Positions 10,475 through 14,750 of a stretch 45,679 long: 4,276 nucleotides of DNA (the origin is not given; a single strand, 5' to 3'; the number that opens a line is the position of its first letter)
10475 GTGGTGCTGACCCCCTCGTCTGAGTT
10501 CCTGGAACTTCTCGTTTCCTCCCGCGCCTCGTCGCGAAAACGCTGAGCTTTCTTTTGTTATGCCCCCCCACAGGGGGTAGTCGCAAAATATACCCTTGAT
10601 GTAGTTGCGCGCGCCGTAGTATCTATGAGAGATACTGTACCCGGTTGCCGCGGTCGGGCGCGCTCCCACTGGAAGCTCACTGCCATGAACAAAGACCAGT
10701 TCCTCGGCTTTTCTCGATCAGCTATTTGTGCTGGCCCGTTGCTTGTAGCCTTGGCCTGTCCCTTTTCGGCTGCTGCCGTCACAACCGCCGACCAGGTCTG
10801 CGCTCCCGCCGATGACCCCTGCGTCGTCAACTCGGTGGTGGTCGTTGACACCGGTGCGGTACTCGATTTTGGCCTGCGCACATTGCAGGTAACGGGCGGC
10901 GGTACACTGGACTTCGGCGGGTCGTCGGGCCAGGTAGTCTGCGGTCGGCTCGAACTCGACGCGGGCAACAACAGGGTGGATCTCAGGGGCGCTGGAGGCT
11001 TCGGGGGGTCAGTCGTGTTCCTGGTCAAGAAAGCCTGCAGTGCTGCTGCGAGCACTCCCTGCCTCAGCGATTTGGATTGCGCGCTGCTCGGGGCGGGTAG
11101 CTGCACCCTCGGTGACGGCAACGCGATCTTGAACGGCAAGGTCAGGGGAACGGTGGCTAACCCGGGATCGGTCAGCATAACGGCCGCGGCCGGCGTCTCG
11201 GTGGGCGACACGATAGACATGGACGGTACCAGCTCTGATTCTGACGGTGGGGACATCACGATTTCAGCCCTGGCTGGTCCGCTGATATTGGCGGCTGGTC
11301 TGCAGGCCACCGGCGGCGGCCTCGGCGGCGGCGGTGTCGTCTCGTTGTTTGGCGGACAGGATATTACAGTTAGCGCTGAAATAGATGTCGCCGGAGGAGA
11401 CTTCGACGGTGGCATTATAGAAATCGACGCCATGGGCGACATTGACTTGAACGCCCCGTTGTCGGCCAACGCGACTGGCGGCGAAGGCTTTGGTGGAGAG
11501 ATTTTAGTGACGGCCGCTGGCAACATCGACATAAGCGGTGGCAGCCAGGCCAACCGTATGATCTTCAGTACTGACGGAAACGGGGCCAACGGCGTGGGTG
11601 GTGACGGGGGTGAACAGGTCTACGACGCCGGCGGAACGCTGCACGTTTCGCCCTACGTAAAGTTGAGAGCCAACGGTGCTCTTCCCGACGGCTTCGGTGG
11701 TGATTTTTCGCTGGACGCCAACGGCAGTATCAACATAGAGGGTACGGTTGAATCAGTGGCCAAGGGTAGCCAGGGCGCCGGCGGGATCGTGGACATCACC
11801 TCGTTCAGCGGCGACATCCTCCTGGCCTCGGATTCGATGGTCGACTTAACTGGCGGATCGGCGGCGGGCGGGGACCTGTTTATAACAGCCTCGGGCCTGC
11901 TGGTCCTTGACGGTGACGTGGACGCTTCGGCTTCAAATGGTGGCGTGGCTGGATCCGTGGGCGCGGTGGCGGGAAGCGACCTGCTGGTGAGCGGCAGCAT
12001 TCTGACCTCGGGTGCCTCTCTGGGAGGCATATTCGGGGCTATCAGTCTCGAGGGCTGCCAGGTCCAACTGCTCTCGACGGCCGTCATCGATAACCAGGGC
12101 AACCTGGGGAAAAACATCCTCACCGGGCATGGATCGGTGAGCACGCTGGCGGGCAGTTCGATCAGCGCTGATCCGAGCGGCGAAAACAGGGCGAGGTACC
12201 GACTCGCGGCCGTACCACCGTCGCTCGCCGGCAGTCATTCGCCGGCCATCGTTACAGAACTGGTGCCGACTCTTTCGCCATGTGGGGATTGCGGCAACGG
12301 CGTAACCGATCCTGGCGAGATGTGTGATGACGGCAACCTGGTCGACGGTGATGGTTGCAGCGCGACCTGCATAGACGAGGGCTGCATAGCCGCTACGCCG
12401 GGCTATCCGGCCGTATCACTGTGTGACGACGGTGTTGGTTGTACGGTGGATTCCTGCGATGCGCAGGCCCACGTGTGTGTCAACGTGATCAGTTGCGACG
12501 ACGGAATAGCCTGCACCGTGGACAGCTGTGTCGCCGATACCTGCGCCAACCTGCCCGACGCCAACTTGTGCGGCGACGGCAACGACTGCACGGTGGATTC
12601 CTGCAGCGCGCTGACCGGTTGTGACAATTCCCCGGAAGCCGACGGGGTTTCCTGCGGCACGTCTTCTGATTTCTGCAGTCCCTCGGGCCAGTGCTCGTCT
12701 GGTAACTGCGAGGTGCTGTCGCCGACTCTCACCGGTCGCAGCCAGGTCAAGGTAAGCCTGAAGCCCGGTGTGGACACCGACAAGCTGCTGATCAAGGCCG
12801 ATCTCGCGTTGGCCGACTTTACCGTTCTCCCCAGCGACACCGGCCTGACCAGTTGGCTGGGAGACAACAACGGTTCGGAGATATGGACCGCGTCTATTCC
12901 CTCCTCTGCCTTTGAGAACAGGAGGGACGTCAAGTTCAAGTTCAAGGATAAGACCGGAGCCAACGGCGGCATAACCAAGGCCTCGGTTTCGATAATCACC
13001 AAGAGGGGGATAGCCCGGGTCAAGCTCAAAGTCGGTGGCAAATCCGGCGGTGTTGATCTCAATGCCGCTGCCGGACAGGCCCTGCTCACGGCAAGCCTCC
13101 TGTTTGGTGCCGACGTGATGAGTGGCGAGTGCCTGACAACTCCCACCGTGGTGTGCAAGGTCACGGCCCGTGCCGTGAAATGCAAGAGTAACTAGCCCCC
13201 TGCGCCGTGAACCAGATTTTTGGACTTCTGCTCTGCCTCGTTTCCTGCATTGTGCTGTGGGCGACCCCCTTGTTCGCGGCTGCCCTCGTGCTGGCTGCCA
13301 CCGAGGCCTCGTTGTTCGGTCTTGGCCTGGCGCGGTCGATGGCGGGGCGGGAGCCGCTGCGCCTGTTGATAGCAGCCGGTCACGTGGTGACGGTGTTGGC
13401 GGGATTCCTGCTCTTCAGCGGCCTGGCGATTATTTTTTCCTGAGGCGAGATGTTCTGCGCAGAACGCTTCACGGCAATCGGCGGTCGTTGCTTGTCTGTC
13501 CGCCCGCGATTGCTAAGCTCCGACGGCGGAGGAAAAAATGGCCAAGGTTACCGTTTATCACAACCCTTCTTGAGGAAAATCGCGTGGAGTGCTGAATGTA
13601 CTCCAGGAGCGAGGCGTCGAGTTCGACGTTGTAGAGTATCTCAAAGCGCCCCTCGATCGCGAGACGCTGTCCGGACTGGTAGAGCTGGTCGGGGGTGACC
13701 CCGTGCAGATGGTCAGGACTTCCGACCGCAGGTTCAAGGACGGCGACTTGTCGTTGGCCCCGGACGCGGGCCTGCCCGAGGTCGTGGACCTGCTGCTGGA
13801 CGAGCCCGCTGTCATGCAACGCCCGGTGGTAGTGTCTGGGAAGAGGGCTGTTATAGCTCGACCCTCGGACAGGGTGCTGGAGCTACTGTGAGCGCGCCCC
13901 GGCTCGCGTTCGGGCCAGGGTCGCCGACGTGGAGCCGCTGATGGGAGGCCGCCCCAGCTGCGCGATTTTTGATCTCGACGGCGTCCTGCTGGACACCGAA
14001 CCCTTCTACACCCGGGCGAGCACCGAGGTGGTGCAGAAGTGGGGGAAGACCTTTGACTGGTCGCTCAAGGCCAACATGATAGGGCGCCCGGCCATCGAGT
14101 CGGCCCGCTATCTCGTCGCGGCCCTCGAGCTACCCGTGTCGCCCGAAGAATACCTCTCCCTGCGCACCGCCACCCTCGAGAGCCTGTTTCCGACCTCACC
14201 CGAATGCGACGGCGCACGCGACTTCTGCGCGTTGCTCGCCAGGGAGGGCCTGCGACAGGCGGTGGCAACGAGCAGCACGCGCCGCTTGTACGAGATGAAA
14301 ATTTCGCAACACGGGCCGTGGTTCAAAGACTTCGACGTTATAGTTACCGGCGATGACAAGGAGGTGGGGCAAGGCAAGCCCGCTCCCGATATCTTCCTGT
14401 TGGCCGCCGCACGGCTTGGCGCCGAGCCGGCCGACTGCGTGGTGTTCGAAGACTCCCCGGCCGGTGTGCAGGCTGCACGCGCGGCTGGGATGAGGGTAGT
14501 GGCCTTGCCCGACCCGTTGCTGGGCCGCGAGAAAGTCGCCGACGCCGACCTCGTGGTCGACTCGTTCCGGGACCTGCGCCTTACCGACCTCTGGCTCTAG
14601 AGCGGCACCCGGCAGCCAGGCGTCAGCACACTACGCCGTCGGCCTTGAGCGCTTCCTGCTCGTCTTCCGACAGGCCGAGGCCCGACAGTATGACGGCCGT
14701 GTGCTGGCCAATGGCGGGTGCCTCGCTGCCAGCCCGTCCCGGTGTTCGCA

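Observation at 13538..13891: ArsC arsenate reductase with an in-frame TGA exactly at catalytic Cys12 and a SECIS-like hairpin 11 nt downstream: probable selenoprotein missed by ORF calling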

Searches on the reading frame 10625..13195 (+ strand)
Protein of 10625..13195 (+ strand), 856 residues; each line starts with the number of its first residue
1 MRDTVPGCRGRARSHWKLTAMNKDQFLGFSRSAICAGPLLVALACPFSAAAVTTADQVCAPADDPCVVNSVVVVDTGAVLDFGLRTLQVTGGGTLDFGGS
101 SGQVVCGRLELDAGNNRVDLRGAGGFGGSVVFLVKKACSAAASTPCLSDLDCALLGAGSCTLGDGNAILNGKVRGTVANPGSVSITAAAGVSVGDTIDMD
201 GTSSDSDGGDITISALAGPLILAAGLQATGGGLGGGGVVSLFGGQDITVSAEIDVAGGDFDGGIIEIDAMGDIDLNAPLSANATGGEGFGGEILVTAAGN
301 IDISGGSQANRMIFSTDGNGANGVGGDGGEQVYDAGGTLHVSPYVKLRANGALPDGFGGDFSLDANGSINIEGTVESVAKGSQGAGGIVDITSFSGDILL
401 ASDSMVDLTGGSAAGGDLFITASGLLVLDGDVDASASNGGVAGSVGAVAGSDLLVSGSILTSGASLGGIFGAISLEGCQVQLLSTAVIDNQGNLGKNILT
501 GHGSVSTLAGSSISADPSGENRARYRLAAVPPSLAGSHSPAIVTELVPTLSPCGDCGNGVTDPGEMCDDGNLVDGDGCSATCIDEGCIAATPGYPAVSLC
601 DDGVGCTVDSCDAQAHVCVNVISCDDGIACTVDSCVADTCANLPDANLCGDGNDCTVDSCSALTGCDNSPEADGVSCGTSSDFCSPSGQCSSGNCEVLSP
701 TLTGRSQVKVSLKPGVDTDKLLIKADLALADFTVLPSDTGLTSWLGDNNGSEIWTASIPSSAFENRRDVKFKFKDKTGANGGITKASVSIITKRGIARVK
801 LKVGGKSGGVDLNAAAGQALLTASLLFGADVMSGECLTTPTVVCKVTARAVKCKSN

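Call 40: search_protein_families(library=pfam, proteins=[window:10625-13195:+], max_evalue=0.001)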
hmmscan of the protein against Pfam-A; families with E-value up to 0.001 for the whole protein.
window:10625-13195:+ (856 aa): 1 family
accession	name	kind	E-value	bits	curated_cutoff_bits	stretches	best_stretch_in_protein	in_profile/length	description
PF00526.23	Dicty_CTDC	-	0.00014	22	27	1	649-670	2-23/24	Dictyostelium (slime mold) repeat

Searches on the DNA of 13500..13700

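Call 59: search_rna_families(source=window, start=13500, end=13700, threshold=evalue, max_evalue=10)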
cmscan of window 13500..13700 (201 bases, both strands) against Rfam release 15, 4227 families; matches with E-value up to 10: 3.
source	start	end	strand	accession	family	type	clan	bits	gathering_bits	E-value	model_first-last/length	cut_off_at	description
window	13553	13579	-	RF01370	CRISPR-DR57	Gene; CRISPR;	-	17.4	39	0.19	1-37/37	no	CRISPR RNA direct repeat element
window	13602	13654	-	RF01540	TB11Cs4H2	Gene; snRNA; snoRNA; HACA-box;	-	15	50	1.7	1-64/64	no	Trypanosomatid snoRNA TB11Cs4H2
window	13518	13544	+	RF01100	PK-BYV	Cis-reg;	-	10.9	50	9.4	1-40/40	no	3'-terminal pseudoknot in BYV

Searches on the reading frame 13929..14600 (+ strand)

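Call 40: search_protein_families(library=pfam, proteins=[window:13929-14600:+], max_evalue=0.001)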
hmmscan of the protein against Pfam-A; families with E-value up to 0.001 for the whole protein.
window:13929-14600:+ (223 aa): 4 families
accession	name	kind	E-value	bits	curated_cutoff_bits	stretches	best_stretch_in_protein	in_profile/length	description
PF00702.32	Hydrolase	-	2e-27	97.3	26.4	1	11-187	3-191/191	haloacid dehalogenase-like hydrolase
PF13419.12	HAD_2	-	2.6e-24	86.7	23.8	1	13-192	2-177/178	Haloacid dehalogenase-like hydrolase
PF13242.12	Hydrolase_like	-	9.9e-07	29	22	1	149-216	3-75/75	HAD-hyrolase-like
PF12710.13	HAD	-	0.00021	22.2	27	1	12-178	1-183/189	haloacid dehalogenase-like hydrolase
